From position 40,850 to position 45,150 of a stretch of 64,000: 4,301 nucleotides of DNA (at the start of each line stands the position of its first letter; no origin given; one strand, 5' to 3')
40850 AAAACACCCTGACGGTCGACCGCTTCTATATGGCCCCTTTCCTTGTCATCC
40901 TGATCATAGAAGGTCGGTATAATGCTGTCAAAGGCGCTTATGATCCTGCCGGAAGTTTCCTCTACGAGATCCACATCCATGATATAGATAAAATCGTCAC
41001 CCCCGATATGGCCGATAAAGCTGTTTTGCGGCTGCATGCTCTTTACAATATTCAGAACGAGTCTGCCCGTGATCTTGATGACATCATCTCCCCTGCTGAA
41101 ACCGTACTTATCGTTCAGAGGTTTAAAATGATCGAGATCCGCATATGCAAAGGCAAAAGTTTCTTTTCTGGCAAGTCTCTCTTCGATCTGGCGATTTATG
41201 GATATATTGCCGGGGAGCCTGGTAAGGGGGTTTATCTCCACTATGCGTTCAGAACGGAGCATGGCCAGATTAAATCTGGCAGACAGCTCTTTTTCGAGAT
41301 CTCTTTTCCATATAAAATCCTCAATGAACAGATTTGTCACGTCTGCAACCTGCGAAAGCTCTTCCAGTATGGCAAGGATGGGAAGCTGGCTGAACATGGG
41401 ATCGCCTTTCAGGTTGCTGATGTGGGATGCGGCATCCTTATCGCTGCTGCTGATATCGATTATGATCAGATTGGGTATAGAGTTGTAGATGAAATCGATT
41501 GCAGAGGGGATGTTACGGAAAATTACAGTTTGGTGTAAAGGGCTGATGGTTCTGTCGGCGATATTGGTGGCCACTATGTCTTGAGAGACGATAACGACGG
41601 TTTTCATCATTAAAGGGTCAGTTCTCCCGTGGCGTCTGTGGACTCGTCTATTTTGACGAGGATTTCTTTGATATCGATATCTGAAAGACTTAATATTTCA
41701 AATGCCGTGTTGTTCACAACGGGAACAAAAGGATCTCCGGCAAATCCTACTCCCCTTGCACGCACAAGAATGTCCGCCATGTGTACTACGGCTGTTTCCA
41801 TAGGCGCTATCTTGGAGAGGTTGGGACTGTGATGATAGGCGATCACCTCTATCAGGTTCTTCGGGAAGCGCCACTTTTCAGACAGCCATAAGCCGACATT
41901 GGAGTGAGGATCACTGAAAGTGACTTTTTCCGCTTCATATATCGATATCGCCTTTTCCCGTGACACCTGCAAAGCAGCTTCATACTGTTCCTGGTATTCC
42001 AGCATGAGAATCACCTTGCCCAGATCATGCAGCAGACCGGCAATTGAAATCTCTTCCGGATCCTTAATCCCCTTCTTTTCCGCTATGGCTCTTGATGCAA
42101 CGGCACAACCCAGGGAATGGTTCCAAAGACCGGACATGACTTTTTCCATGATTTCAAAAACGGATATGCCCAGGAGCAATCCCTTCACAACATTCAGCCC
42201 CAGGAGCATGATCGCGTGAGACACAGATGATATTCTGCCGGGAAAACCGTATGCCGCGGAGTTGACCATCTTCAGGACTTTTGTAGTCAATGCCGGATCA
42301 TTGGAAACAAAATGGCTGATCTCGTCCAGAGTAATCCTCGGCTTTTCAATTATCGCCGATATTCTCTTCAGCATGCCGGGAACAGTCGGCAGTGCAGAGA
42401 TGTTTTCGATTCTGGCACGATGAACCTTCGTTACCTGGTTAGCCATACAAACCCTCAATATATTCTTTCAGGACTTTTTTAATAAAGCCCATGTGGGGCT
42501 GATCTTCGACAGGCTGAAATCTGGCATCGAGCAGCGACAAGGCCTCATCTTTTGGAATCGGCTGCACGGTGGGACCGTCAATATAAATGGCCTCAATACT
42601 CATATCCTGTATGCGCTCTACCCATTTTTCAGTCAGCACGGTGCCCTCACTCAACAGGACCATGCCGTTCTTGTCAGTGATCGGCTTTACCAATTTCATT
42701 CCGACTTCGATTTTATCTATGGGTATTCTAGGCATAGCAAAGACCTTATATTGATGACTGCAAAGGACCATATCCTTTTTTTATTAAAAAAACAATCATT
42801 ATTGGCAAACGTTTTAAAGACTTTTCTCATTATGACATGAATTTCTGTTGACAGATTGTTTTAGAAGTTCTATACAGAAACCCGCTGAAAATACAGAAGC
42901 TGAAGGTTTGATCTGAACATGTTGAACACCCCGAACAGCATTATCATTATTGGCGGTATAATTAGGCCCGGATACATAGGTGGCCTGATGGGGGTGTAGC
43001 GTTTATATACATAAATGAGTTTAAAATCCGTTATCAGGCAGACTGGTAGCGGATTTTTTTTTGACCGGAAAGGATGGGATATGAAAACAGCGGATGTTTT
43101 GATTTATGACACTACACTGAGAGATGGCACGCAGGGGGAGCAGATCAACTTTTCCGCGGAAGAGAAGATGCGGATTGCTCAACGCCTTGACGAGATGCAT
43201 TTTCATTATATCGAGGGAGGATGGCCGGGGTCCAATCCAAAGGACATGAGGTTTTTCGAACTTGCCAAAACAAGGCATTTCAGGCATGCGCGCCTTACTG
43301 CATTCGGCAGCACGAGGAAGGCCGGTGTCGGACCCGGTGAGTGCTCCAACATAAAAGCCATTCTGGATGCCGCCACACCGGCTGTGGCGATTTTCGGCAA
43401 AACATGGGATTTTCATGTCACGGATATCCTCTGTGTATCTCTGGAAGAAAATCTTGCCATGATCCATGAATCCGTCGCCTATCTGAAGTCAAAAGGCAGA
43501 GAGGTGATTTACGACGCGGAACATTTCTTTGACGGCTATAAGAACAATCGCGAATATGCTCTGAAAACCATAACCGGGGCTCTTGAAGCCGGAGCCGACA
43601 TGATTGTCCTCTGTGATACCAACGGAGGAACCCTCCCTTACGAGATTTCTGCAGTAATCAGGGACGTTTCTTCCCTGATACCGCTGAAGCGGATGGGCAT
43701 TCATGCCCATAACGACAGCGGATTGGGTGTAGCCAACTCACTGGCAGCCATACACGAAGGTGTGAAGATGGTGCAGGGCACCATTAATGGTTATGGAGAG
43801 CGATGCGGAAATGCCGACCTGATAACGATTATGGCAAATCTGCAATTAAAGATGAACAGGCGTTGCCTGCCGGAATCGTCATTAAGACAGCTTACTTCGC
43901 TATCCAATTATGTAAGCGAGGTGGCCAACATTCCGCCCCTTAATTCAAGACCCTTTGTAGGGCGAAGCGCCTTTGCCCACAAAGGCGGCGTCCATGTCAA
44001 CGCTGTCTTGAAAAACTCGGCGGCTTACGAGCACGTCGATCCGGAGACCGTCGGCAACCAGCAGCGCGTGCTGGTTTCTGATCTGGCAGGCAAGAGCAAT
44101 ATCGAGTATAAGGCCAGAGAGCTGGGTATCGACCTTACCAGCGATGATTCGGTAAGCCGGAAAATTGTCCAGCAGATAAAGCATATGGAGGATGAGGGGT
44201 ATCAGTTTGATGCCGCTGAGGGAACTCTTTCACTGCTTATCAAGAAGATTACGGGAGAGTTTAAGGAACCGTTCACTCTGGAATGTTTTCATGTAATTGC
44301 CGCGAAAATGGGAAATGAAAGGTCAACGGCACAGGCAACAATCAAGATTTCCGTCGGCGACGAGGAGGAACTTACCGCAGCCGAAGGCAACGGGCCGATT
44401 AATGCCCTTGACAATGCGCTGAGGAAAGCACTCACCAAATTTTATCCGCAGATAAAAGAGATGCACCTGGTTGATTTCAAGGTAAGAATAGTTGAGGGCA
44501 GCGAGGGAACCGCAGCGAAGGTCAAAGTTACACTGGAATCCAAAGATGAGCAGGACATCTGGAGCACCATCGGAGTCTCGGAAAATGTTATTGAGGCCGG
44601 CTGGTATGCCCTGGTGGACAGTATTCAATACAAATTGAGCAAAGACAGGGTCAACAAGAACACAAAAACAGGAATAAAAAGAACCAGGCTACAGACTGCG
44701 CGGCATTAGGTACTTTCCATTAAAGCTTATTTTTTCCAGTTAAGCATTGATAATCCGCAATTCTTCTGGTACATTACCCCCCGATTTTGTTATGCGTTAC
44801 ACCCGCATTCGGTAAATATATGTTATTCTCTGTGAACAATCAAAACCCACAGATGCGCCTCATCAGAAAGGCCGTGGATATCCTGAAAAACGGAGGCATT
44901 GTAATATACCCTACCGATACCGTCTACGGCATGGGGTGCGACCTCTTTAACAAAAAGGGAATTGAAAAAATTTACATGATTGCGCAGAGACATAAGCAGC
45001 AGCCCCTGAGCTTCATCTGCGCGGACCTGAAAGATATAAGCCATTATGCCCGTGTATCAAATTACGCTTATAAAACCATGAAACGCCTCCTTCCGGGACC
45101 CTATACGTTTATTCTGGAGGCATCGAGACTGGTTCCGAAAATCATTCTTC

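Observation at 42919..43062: Complete isoleucine-sensing translational attenuator upstream of citramalate synthase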

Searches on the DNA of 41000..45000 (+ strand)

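Call 8: search_rna_families(source=window, start=41000, end=45000, threshold=evalue, max_evalue=10, show_alignments=3)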
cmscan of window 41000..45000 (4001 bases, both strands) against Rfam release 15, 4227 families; matches with E-value up to 10: 3.
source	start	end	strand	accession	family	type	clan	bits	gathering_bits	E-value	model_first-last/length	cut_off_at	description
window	42769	42807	-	RF02982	gltS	Cis-reg;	-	22.3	47.5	7.2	1-105/105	no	gltS RNA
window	42945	43062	+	RF00513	Trp_leader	Cis-reg; leader;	-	18.5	41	3.1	1-100/100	no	Tryptophan operon leader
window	42320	42377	-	RF01122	sR39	Gene; snRNA; snoRNA; CD-box;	-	13.5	50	5.3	1-56/56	no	Small nucleolar RNA sR39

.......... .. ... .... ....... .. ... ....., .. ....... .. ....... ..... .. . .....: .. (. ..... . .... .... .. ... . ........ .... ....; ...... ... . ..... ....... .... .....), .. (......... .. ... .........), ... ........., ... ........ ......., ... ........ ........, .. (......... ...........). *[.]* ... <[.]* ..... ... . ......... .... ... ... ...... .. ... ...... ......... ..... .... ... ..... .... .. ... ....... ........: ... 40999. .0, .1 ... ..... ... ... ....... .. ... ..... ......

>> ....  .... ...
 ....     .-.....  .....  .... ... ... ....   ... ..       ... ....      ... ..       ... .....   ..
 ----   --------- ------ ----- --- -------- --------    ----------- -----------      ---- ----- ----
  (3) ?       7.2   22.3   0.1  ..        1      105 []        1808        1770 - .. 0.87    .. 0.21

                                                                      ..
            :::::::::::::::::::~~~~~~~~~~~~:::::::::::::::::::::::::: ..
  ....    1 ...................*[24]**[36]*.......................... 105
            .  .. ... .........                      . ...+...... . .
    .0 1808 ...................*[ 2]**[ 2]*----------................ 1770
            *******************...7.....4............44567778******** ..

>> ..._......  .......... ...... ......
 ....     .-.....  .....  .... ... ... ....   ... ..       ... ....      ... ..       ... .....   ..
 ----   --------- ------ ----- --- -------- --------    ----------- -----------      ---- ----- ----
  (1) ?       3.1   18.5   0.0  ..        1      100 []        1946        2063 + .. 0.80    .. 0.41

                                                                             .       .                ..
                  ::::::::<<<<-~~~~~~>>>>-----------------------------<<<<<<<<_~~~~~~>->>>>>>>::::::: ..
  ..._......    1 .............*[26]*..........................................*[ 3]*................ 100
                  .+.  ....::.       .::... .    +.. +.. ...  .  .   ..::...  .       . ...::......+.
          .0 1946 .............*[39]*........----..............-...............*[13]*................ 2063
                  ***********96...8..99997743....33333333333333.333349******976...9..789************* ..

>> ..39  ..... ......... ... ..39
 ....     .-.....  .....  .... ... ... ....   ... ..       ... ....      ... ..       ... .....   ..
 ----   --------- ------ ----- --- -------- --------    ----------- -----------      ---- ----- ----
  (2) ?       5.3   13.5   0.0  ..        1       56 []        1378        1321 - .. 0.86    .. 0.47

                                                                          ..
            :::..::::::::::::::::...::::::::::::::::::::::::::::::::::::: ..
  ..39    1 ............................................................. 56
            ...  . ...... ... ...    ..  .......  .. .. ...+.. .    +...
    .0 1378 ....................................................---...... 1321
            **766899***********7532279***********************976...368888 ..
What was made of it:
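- On Curated Rfam leader families (Trp_leader RF00513 and all other Rfam 15 models, including T-box): The best match is Trp_leader at 18.5 bits against 41, E=3 (call 8).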

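Call 53: build_rna_model(alignment_id=A3, structure=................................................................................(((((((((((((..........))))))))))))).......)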
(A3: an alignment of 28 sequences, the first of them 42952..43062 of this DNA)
Model R1 built from alignment A3 (28 sequences, 123 columns); structure: as given.
model positions 113; base pairs 13; branch points 0; effective number of sequences 5.48; information 0.59 bits per position. Calibrated on 0.2 Mb of random sequence (short: E-values are rough).
structure used (alignment columns):
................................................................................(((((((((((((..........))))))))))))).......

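Call 55: search_with_rna_model(model_id=R1, sources=[window, L001, L002, L003, L004, L005, L006, L007, L008, L009, L010, L011, L012, L013, L014, L015, L016, L017, L018, L019, L020, L021, L022, L023, L024, L025, L026, L027, L028, L029, L030, L031, L032, L033, L034, L035, L036, L037, L038, L039, L040, L041, L042, L043, L044, L045, L046, L047, L048, L049, L050, L051, L052, L053, L054, L055, L056, L057, L058, L059, L060, L061, L062, L063, L064, L065, L066, L067, L068, L069, L070, L071, L072, L073, L074, L075, L076, L077, L078, L079, L080, L081, L082, L083, L084, L085, L086, L087, L088, L089, L090, L091, L092, L093, L094, L095, L096, L097, L098, L099], max_evalue=1)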
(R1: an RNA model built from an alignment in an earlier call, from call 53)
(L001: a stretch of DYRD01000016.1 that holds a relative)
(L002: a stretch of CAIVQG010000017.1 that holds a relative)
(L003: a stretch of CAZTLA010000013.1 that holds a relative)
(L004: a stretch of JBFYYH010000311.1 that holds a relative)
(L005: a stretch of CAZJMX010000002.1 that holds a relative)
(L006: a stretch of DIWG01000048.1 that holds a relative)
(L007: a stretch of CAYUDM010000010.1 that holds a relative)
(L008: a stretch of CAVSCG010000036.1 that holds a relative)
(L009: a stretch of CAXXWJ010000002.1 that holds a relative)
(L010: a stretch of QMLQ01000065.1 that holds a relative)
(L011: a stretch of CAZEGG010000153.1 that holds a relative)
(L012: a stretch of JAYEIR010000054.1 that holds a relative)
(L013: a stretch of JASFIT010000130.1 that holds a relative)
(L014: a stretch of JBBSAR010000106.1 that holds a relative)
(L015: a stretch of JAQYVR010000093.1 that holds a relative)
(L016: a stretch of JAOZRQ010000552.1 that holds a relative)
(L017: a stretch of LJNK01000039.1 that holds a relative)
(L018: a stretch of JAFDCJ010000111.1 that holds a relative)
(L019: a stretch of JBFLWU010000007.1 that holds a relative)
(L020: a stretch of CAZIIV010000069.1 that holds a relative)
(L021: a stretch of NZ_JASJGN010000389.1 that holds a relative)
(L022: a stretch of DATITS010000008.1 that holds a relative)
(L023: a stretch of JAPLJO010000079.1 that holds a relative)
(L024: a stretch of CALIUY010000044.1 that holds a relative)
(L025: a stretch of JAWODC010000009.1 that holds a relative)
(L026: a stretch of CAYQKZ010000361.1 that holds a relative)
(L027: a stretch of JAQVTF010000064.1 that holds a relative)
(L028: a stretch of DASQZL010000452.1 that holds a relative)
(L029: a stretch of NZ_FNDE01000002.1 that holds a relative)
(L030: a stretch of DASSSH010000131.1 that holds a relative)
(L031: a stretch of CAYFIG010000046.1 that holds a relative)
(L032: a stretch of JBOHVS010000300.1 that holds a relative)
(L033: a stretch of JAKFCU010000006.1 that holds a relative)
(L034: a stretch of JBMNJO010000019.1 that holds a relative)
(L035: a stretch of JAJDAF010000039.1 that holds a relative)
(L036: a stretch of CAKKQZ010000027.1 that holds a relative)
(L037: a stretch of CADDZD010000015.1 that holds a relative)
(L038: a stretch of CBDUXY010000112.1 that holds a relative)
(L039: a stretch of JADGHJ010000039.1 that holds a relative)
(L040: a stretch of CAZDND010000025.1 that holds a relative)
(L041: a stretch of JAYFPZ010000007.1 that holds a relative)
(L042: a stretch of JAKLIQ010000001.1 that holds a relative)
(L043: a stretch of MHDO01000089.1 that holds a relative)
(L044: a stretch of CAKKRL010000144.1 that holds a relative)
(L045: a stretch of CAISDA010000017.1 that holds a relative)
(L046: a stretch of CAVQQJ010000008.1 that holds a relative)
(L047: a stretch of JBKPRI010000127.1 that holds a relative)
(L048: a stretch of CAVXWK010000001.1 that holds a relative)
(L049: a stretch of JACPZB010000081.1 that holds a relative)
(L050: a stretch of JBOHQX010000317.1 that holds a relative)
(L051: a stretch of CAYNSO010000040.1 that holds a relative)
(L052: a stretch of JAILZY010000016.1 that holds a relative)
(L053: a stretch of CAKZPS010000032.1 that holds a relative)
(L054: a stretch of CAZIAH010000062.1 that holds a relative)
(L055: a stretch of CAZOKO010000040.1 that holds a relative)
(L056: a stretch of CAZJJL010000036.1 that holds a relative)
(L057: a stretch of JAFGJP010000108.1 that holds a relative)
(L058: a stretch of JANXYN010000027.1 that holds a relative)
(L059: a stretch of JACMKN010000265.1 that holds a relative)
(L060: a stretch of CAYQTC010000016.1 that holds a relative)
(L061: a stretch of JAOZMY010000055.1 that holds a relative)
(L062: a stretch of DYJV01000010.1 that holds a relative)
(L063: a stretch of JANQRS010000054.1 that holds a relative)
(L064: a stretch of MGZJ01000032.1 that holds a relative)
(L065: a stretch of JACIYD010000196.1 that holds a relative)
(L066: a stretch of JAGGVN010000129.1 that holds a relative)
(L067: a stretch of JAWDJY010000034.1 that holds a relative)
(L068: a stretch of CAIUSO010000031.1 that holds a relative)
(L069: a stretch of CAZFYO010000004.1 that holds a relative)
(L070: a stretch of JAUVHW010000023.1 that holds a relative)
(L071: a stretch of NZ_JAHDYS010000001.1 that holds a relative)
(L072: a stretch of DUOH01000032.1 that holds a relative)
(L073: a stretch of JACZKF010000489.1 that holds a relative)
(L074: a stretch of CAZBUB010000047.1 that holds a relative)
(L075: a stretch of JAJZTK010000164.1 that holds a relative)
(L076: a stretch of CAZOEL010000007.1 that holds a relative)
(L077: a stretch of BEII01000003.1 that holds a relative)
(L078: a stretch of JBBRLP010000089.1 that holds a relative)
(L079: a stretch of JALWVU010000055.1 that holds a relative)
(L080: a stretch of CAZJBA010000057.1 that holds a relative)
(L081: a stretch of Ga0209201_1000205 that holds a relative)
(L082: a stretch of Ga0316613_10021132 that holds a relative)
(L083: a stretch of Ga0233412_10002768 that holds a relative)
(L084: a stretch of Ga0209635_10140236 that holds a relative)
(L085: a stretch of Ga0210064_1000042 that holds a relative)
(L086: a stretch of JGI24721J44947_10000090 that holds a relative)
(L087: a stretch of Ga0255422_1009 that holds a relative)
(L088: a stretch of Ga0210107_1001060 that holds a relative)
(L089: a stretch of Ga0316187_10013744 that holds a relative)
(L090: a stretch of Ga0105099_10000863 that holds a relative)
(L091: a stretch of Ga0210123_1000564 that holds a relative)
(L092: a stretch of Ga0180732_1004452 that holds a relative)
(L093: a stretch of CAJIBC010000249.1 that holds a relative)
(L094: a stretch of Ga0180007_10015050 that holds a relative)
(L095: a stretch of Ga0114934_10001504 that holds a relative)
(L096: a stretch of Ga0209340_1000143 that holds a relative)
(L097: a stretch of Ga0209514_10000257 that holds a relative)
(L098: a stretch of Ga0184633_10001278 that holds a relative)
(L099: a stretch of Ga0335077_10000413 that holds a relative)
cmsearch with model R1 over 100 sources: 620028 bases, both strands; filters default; matches with E-value up to 1: 42.
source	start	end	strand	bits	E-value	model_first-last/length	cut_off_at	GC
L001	836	950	+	93.1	2.5e-16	1-113/113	no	0.49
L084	206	309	+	87.3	3.8e-15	1-113/113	no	0.37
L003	2346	2459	+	87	4.4e-15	1-113/113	no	0.45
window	42949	43060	+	86.5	5.6e-15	1-113/113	no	0.42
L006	2322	2434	+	85.8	7.6e-15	1-113/113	no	0.44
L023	2377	2488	+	85.5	8.7e-15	1-113/113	no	0.38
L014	243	348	+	84.9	1.2e-14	1-113/113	no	0.41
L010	2316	2418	+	82.6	3.4e-14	1-113/113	no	0.4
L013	237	343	+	82.4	3.8e-14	1-113/113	no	0.42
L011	280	384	+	80.8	8e-14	1-113/113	no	0.44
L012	2361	2467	+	80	1.1e-13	1-113/113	no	0.4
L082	906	1006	+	77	4.7e-13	1-113/113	no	0.43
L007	2376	2484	+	76.9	5.1e-13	1-113/113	no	0.5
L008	2376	2484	+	73.4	2.5e-12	1-113/113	no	0.43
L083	1067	1170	+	73.3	2.7e-12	1-113/113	no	0.46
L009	2370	2480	+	72.7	3.6e-12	1-113/113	no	0.41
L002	176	286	+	72.5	3.9e-12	1-113/113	no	0.43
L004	30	142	+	71.1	7.7e-12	1-113/113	no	0.53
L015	1114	1221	+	68.8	2.2e-11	1-113/113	no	0.43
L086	1067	1172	+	67.9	3.4e-11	1-113/113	no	0.43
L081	1070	1178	+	62.5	4.3e-10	1-113/113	no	0.51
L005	2377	2485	+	60.8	9.7e-10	1-113/113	no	0.5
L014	308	348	-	40.1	1.5e-05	72-113/113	no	0.37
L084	270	304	-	38.6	3.2e-05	77-111/113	no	0.49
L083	1131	1165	-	37.2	6.1e-05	77-111/113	no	0.57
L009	2441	2485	-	36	0.00011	68-113/113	no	0.36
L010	2377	2470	-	35.9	0.00011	1-113/113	no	0.41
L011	345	379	-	34.6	0.0002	77-110/113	no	0.43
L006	2397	2430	-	34.5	0.00021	77-110/113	no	0.38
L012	2429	2524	-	34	0.00028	1-113/113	no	0.43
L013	305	338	-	33.4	0.00037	77-110/113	no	0.41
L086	1131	1168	-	30.9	0.0012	77-110/113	no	0.47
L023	2447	2483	-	29.4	0.0023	77-111/113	no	0.43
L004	106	138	-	29.4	0.0024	77-109/113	no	0.42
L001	910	1008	-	29.1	0.0027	1-113/113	no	0.42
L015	1186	1217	-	28.9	0.003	77-109/113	no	0.41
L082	968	1007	-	28.1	0.0043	72-113/113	no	0.43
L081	1144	1174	-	27.5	0.0057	77-108/113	no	0.48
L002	250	348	-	22.9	0.051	1-113/113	no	0.44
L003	2422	2454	-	21.6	0.092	77-109/113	no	0.48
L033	5792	5861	+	18.8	0.35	47-113/113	no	0.34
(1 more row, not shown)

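Call 56: search_with_rna_model(model_id=R1, sources=[L100, L101, L102, L103, L104, L105, L106, L107, L108, L109, L110, L111, L112, L113, L114, L115, L116, L117, L118, L119, L120, L121, L122, L123, L124, L125, L126, L127, L128, L129, L130, L131, L132, L133, L134, L135, L136, L137, L138, L139, L140, L141, L142, L143, L144, L145, L146, L147, L148, L149, L150, L151, L152, L153, L154, L155, L156, L157, L158, L159, L160, L161, L162, L163, L164, L165, L166, L167, L168, L169, L170], max_evalue=1)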
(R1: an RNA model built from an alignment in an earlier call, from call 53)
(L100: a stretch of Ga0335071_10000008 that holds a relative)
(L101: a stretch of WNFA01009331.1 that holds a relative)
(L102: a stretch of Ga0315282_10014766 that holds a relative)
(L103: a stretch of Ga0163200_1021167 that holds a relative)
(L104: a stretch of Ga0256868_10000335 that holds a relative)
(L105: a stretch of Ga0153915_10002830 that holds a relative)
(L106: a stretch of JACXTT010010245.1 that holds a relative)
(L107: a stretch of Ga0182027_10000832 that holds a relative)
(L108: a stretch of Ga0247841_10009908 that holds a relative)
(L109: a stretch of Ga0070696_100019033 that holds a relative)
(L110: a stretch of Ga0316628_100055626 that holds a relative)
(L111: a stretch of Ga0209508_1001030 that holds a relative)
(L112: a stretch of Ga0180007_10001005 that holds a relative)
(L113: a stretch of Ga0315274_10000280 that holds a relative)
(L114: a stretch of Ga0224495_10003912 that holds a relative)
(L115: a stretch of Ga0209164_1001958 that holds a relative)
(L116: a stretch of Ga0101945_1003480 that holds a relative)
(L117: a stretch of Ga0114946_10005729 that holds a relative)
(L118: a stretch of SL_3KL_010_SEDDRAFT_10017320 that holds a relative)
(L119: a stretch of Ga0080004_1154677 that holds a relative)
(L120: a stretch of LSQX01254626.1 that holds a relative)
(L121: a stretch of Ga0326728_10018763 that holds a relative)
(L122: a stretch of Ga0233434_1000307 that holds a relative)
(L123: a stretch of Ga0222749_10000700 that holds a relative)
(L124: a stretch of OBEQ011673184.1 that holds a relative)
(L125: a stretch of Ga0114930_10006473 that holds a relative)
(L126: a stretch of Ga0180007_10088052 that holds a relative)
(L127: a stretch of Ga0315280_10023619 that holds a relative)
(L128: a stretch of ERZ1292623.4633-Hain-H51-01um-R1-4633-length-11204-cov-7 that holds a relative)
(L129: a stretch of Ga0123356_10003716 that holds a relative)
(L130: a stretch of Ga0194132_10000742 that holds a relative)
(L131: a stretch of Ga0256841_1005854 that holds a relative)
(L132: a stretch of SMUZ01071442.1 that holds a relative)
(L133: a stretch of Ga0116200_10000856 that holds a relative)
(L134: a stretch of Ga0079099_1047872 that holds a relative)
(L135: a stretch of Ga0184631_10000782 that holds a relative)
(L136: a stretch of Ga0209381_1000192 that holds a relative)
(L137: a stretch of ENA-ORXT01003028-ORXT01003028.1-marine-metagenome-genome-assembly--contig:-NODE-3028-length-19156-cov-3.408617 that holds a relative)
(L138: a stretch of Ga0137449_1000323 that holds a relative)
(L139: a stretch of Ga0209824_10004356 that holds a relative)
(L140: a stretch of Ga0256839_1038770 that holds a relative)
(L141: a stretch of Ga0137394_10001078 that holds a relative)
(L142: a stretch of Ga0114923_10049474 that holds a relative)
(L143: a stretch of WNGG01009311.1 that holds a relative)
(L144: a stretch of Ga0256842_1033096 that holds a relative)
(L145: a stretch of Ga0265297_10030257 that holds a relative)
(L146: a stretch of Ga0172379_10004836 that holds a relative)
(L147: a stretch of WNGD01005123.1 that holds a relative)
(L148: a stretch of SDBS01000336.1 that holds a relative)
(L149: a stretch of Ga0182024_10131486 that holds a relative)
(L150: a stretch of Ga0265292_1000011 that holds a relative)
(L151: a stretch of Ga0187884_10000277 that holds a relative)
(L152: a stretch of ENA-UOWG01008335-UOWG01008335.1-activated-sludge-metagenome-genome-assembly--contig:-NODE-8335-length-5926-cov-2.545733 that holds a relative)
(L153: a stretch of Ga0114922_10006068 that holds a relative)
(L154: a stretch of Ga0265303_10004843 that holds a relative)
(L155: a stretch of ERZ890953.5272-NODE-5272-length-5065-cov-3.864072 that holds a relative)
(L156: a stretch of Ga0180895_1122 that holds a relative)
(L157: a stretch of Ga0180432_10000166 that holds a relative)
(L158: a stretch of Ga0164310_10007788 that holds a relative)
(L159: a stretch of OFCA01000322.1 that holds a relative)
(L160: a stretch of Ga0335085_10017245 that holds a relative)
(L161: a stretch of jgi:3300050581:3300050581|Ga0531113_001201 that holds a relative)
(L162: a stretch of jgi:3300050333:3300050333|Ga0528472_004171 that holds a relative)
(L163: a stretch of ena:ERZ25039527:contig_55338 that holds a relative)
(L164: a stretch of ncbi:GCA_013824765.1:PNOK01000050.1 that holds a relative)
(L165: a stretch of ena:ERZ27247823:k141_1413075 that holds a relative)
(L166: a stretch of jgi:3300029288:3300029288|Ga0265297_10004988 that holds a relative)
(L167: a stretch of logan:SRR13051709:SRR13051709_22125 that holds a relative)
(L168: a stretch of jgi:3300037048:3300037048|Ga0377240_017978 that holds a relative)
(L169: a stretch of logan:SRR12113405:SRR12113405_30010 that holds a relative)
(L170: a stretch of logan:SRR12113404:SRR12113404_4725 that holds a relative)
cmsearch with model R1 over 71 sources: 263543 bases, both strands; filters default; matches with E-value up to 1: 18.
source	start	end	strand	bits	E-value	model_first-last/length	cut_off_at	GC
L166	467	581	+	102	1.6e-18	1-113/113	no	0.43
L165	472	581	+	95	4.4e-17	1-113/113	no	0.44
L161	2875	2987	+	87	1.9e-15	1-113/113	no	0.37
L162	1062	1174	+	87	1.9e-15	1-113/113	no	0.37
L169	462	577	+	85.6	3.6e-15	1-113/113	no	0.47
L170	462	577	+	85.6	3.6e-15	1-113/113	no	0.47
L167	471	581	+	82.4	1.6e-14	1-113/113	no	0.45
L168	471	581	+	82.4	1.6e-14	1-113/113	no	0.45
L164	471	579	+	79.2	7.1e-14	1-113/113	no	0.41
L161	2950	2992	-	33.6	0.00014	68-113/113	no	0.35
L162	1137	1179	-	33.6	0.00014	68-113/113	no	0.35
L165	546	577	-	30.6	0.00056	77-110/113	no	0.44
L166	541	636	-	28.7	0.0014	1-113/113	no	0.43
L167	548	575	-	22.5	0.026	78-107/113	no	0.46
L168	548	575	-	22.5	0.026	78-107/113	no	0.46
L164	541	642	-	19.4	0.11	1-113/113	no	0.34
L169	540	572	-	15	0.86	77-109/113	no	0.45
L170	540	572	-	15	0.86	77-109/113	no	0.45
